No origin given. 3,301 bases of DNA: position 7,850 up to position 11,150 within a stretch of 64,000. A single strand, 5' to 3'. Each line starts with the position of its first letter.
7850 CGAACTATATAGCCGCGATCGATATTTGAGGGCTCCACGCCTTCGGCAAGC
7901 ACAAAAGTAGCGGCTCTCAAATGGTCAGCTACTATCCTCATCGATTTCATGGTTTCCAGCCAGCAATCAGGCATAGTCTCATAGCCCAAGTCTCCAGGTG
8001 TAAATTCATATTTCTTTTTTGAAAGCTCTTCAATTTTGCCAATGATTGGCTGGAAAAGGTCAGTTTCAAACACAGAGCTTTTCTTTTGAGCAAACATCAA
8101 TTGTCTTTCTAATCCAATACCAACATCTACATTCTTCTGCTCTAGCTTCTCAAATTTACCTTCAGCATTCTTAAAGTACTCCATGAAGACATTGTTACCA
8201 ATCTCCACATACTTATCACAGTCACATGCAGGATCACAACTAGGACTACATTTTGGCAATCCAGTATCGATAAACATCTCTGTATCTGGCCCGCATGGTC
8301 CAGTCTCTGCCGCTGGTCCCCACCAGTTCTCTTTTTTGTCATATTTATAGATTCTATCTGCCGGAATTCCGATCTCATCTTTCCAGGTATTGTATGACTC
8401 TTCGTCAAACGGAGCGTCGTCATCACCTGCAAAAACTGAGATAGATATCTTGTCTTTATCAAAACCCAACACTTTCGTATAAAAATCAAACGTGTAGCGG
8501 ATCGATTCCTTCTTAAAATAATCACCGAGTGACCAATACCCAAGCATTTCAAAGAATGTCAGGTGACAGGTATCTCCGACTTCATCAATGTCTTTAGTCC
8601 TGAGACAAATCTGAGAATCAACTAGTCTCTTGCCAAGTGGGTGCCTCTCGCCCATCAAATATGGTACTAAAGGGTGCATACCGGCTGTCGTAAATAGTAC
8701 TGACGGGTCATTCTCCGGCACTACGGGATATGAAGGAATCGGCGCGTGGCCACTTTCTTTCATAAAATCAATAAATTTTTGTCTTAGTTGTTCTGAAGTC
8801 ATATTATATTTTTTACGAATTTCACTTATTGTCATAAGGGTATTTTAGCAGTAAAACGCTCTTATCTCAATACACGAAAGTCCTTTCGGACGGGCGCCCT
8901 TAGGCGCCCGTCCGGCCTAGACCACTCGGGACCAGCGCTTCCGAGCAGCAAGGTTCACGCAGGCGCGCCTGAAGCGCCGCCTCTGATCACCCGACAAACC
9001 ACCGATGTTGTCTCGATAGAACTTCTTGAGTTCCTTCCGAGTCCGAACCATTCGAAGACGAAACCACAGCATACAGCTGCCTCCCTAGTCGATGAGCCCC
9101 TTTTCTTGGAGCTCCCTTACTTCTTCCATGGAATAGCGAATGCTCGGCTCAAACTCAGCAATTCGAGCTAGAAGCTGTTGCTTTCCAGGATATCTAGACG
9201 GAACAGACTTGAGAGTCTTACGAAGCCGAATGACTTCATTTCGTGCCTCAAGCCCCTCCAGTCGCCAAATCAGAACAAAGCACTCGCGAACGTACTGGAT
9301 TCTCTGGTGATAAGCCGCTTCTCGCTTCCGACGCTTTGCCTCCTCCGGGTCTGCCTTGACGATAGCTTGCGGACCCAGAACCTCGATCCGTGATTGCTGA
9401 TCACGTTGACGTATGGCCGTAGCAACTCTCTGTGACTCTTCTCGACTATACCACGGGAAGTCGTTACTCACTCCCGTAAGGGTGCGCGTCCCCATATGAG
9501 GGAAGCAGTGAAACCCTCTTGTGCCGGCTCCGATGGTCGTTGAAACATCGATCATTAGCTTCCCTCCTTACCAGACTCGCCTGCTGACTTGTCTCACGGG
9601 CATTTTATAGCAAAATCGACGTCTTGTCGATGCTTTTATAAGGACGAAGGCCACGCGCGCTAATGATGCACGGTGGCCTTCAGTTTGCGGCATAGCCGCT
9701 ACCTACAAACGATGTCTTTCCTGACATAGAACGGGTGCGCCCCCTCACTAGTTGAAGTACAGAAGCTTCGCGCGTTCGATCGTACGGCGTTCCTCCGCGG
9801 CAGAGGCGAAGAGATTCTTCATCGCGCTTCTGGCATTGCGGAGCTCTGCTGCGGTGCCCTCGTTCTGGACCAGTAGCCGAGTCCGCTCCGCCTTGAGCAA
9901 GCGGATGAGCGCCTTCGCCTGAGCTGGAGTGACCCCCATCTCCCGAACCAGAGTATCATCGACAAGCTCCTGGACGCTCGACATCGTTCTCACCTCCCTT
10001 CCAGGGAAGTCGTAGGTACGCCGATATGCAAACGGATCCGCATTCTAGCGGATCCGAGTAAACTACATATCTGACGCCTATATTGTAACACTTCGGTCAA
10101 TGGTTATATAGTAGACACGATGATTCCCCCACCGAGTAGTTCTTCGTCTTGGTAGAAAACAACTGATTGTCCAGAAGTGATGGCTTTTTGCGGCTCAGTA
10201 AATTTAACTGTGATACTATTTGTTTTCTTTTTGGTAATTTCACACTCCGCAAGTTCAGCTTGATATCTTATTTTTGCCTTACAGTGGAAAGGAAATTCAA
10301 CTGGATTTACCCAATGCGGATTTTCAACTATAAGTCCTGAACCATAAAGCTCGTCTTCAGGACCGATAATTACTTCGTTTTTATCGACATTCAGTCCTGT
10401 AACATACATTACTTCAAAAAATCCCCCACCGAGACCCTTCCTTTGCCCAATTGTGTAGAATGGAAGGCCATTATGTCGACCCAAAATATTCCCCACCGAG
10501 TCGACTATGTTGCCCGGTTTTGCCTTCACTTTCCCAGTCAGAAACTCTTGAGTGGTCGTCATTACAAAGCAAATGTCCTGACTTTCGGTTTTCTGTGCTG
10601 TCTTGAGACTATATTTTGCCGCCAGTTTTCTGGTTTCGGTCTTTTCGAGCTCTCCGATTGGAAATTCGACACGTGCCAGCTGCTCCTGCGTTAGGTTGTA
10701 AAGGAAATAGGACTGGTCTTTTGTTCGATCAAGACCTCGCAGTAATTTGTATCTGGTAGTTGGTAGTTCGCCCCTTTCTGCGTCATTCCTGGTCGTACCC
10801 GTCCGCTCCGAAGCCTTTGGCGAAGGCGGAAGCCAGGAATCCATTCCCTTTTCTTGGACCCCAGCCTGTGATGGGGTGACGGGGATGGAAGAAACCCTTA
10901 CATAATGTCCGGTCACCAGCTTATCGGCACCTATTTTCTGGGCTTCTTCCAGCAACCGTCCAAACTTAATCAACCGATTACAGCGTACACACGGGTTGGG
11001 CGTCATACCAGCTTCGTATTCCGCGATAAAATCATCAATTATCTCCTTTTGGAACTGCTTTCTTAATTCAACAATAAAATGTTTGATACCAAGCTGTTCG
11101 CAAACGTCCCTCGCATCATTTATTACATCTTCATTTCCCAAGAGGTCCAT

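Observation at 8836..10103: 1.27-kb GC-rich island between alaS and mnmA carrying two small foreign-looking genes and multiple GC hairpins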

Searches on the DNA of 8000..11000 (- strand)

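Call 9: search_rna_families(source=window, start=8000, end=11000, threshold=evalue, max_evalue=1)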
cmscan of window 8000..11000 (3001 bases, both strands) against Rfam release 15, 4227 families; matches with E-value up to 1: 0.
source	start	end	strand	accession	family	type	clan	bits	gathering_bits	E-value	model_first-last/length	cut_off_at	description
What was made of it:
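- On Structured cis-regulatory mRNA leader: No Rfam match at E up to 1 (call 9).
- Closest known: SD-sequestering mRNA leaders. Different: No sequence or model match to any Rfam family (call 9).
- There is no Rfam match (call 9).
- Tried and rejected: Rfam gave no hit on the island (call 9).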

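Call 67: search_dna_similar(query=window:8836-10103:-, collection=plasmids, mode=distant, max_evalue=0.01)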
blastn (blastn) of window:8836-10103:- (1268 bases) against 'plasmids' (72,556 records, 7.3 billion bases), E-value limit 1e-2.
No match.

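Call 89: build_rna_model(alignment_id=A8)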
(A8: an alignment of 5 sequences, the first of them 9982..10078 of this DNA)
Model R1 built from alignment A8 (5 sequences, 102 columns); structure: RNAalifold consensus.
model positions 98; base pairs 29; branch points 1; effective number of sequences 1.4; information 0.59 bits per position. Calibrated on 0.2 Mb of random sequence (short: E-values are rough).
structure used (alignment columns):
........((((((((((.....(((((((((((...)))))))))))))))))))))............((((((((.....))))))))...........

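Call 90: search_with_rna_model(model_id=R1, sources=[window, L001, L005, L008, L009, L010, L011, L003], max_evalue=10)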
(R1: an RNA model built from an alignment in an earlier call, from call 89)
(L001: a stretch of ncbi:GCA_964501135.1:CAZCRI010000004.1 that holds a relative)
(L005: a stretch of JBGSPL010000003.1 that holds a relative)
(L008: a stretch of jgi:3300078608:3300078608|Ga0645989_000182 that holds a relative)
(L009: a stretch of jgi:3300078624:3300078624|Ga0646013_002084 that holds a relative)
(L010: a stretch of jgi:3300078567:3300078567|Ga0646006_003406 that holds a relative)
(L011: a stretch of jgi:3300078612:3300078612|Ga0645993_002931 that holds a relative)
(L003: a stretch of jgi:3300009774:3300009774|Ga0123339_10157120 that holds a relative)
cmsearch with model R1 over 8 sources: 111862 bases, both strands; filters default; matches with E-value up to 10: 10.
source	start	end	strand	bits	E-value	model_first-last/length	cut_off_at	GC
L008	4907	5004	+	106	9.2e-22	1-98/98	no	0.45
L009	114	211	+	106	9.2e-22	1-98/98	no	0.45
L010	941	1038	+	106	9.2e-22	1-98/98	no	0.45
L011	2600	2697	+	106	9.2e-22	1-98/98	no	0.45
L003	524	621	+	104.7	1.8e-21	1-98/98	no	0.47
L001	9908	10003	+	101.2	1.2e-20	1-98/98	no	0.5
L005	3909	4003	+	99.4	2.9e-20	1-98/98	no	0.51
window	9982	10078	-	82.4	2e-16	1-98/98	no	0.53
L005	3931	3955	-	12.9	0.91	23-47/98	no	0.52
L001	9930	9954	-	12.9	0.91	23-47/98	no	0.52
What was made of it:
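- A covariance model finds one copy per locus, at 82-106 bits (call 90).
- Tried and rejected: No further copies of the leader motif were found in 112 kb of related sequence (call 90).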

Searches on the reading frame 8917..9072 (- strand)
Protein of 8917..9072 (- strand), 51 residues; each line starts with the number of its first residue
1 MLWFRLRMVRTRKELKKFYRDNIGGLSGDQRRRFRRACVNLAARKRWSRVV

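Call 4: search_protein_families(library=pfam, proteins=[window:8917-9072:-], max_evalue=1)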
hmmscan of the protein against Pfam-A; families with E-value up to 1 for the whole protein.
window:8917-9072:- (51 aa): 0 families

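Call 5: search_protein_families(library=phrogs, proteins=[window:8917-9072:-], max_evalue=1)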
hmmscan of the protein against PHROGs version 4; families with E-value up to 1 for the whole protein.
window:8917-9072:- (51 aa): 0 families

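Call 41: search_protein_families(library=padloc, proteins=[window:8917-9072:-], max_evalue=1)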
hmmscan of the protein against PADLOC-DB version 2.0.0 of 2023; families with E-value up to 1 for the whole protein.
window:8917-9072:- (51 aa): 0 families

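Call 42: search_protein_families(library=ncbifam, proteins=[window:8917-9072:-], max_evalue=1)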
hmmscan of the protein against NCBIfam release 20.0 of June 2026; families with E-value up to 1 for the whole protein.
window:8917-9072:- (51 aa): 0 families
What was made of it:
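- No precursor-peptide family matches p78 (calls 4, 42).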
